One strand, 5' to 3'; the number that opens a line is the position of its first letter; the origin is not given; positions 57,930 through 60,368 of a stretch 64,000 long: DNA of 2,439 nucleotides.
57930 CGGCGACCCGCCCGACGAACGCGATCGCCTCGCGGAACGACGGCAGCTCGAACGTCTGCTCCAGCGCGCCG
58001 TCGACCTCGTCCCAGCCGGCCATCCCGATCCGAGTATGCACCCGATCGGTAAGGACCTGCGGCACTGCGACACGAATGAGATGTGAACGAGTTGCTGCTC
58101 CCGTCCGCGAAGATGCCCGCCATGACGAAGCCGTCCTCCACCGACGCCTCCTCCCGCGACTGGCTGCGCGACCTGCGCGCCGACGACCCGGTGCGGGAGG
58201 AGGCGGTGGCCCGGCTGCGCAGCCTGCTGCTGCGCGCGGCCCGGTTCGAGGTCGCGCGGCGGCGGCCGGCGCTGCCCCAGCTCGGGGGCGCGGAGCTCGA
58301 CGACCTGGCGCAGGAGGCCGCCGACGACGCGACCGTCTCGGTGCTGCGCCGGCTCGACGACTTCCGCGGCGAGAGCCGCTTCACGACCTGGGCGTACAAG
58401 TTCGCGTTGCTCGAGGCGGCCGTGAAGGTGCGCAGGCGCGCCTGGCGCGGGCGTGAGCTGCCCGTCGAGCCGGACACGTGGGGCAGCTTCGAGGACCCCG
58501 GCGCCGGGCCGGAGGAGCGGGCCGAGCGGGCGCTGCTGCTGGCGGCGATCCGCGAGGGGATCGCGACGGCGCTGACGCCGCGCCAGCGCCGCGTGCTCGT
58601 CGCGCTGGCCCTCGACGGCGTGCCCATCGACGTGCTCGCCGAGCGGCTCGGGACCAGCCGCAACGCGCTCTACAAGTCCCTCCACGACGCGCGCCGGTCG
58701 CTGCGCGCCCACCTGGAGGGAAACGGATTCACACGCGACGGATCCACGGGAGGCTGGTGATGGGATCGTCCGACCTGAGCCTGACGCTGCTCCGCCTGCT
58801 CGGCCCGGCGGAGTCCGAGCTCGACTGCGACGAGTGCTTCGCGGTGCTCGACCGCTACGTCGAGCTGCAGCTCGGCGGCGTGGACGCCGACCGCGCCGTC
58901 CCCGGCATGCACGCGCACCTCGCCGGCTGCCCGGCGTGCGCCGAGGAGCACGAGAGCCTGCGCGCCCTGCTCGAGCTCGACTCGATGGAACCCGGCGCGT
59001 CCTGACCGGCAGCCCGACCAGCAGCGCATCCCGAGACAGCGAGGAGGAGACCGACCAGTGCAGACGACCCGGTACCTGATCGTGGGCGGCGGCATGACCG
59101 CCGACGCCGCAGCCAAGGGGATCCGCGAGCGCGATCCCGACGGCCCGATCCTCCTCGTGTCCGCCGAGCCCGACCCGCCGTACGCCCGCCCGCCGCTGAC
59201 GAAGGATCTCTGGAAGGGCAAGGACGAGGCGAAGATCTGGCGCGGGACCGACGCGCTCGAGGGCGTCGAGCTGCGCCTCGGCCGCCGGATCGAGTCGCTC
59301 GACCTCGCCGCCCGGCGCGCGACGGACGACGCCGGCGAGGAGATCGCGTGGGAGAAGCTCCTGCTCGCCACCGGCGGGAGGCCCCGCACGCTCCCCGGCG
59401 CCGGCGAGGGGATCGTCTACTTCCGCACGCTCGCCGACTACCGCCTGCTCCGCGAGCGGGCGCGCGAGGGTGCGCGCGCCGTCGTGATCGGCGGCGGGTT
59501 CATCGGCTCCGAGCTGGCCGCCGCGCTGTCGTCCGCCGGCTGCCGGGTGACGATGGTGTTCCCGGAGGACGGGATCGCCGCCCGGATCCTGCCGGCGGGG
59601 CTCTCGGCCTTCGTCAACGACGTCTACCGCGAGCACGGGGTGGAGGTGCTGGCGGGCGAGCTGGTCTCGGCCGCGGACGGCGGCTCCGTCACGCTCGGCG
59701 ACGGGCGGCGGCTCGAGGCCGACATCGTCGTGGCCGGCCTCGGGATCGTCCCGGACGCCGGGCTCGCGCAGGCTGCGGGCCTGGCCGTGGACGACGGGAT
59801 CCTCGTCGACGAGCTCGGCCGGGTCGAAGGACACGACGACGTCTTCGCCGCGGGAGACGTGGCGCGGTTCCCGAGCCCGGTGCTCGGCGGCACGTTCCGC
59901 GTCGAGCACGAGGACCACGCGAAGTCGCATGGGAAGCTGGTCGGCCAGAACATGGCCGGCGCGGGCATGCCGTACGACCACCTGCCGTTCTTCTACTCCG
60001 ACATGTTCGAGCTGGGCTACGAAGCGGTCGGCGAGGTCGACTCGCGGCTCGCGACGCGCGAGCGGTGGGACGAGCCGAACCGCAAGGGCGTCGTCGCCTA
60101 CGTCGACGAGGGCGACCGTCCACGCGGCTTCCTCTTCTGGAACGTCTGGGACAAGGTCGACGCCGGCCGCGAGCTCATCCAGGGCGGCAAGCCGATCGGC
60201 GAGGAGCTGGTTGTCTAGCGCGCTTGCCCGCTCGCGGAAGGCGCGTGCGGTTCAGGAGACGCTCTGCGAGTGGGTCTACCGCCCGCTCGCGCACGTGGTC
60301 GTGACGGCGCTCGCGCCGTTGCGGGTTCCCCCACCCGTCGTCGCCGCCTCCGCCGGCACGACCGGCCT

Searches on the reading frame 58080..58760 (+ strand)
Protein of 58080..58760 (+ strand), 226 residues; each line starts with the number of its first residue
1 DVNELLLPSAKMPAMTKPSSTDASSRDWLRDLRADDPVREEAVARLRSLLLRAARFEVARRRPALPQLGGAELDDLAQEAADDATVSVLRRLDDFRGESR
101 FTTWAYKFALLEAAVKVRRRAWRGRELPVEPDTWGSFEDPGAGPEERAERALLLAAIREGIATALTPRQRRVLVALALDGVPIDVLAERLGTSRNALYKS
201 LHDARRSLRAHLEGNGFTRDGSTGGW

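Call 50: search_protein_families(library=pfam, proteins=[window:58080-58760:+], max_evalue=0.0001)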
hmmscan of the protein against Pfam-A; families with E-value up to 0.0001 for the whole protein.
window:58080-58760:+ (226 aa): 1 family
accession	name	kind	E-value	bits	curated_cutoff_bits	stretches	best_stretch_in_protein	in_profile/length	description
PF08281.18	Sigma70_r4_2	-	2.9e-07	30.4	25.7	1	164-208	10-54/54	Sigma-70, region 4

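Call 54: search_protein_families(library=ncbifam, proteins=[window:58083-58760:+], max_evalue=0.001)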
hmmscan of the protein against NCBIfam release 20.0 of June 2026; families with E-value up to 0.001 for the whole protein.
window:58083-58760:+ (225 aa): 20 families
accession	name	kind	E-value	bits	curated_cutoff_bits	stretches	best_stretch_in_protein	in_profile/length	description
TIGR02937.1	sigma70-ECF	superfamily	6.3e-17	61.7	42.9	1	39-210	4-164/165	sigma-70 family RNA polymerase sigma factor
NF008888.0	PRK11922.1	equivalog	9.3e-12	45.1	204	1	73-212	54-197/231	RNA polymerase sigma factor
TIGR02989.1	Sig-70_gvs1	subfamily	1.1e-11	44.9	124.55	1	72-208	28-155/158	RNA polymerase sigma-70 factor, Rhodopirellula/Verrucomicrobium family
NF009171.0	PRK12518.1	equivalog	1.5e-10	41.2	208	1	57-216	37-189/191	RNA polymerase sigma factor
NF004113.0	PRK05602.1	equivalog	2.5e-09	37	208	1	37-217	31-207/211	RNA polymerase sigma factor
NF009166.1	PRK12513.1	equivalog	1.4e-08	34.7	206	1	73-212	46-187/193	RNA polymerase sigma factor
NF009168.0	PRK12515.1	subfamily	1.4e-06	28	236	1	75-218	48-186/189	RNA polymerase sigma factor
NF007225.0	PRK09643.1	equivalog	2e-06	27.6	190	1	76-212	54-183/204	RNA polymerase sigma factor SigM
TIGR02983.1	SigE-fam_strep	subfamily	4.3e-06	26.7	141.55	1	75-212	32-159/162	SigE family RNA polymerase sigma factor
TIGR02939.1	RpoE_Sigma70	equivalog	6.8e-06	26.2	236.15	1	76-189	47-164/190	RNA polymerase sigma factor RpoE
NF007222.0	PRK09640.1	equivalog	2.6e-05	23.9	194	1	76-126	53-103/188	RNA polymerase sigma factor SigX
NF007220.0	PRK09639.1-5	equivalog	5.1e-05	23.1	260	1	75-213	29-166/181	RNA polymerase sigma factor SigX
NF006930.0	PRK09415.1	subfamily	6.5e-05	22.8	198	1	74-213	41-177/179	RNA polymerase factor sigma C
TIGR02943.1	Sig70_famx1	hypoth_equivalog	7e-05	22.7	162.2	0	73-105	26-58/188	RNA polymerase sigma-70 factor, TIGR02943 family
NF007230.0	PRK09648.1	subfamily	9e-05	22.3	209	1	68-212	53-190/195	RNA polymerase sigma factor ShbA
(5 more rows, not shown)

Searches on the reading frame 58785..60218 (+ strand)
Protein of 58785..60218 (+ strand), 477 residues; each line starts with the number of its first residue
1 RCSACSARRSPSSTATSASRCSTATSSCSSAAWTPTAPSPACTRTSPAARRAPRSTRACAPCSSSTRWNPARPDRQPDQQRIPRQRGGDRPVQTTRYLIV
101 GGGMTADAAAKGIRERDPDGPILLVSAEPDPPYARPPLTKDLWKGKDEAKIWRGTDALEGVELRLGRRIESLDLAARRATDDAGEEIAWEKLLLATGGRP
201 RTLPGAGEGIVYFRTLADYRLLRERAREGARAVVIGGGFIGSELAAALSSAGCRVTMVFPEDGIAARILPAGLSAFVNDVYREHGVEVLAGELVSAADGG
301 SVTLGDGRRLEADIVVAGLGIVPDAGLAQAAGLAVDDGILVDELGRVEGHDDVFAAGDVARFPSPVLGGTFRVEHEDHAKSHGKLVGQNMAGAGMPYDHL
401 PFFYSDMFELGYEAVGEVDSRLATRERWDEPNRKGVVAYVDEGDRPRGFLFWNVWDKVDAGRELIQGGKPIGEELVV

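Call 50: search_protein_families(library=pfam, proteins=[window:58785-60218:+], max_evalue=0.0001)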
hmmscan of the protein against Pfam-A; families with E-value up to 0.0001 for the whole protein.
window:58785-60218:+ (477 aa): 3 families
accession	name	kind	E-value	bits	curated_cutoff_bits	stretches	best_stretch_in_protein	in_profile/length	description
PF07992.20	Pyr_redox_2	-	1.6e-52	179.2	26.1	1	96-370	2-278/291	Pyridine nucleotide-disulphide oxidoreductase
PF00070.33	Pyr_redox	-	1.8e-13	51.2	22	1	231-301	1-70/82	Pyridine nucleotide-disulphide oxidoreductase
PF14721.12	AIF_C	-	1.2e-11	45.6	25.9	1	387-425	2-41/130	Apoptosis-inducing factor, mitochondrion-associated, C-term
